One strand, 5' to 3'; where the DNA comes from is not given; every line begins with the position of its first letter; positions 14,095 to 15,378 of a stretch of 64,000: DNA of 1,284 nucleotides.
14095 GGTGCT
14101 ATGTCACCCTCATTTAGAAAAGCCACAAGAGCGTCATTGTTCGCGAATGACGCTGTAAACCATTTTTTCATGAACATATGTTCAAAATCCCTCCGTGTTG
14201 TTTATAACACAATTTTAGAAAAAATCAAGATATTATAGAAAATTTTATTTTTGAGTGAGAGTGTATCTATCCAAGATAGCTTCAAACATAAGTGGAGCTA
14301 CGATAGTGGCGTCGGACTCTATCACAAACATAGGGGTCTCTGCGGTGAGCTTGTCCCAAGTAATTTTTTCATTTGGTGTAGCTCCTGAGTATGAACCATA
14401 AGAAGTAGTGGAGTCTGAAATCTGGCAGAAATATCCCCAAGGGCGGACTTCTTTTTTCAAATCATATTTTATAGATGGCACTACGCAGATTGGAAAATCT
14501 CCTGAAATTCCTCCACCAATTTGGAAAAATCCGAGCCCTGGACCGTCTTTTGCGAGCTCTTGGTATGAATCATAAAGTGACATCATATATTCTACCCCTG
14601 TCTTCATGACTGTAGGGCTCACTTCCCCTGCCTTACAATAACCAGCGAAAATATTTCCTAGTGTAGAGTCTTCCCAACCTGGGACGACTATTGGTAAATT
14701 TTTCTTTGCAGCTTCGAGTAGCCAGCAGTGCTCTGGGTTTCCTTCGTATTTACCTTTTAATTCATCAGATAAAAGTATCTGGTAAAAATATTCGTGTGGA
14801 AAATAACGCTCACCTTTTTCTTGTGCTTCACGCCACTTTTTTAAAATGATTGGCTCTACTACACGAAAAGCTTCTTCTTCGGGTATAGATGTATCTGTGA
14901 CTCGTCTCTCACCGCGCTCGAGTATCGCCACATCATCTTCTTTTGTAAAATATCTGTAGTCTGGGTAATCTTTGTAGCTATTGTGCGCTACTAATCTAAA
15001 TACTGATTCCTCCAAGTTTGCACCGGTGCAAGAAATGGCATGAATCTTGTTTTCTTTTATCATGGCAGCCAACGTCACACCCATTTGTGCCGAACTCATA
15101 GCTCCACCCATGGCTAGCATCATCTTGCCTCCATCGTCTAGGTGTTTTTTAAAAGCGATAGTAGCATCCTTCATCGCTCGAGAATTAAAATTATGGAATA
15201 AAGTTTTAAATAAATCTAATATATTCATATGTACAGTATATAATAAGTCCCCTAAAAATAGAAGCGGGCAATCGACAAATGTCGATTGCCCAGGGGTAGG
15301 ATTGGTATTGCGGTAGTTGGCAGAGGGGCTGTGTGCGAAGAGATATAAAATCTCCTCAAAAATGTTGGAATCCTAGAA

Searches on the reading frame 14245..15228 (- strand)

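Call 82: search_protein_families(library=pfam, proteins=[window:14245-15228:-], max_evalue=0.001)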
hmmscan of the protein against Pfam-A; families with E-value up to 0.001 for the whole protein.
window:14245-15228:- (327 aa): 1 family
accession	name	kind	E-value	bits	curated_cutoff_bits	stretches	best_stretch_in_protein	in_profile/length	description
PF01916.23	DS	-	7.7e-35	121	27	1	13-316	10-286/288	Deoxyhypusine synthase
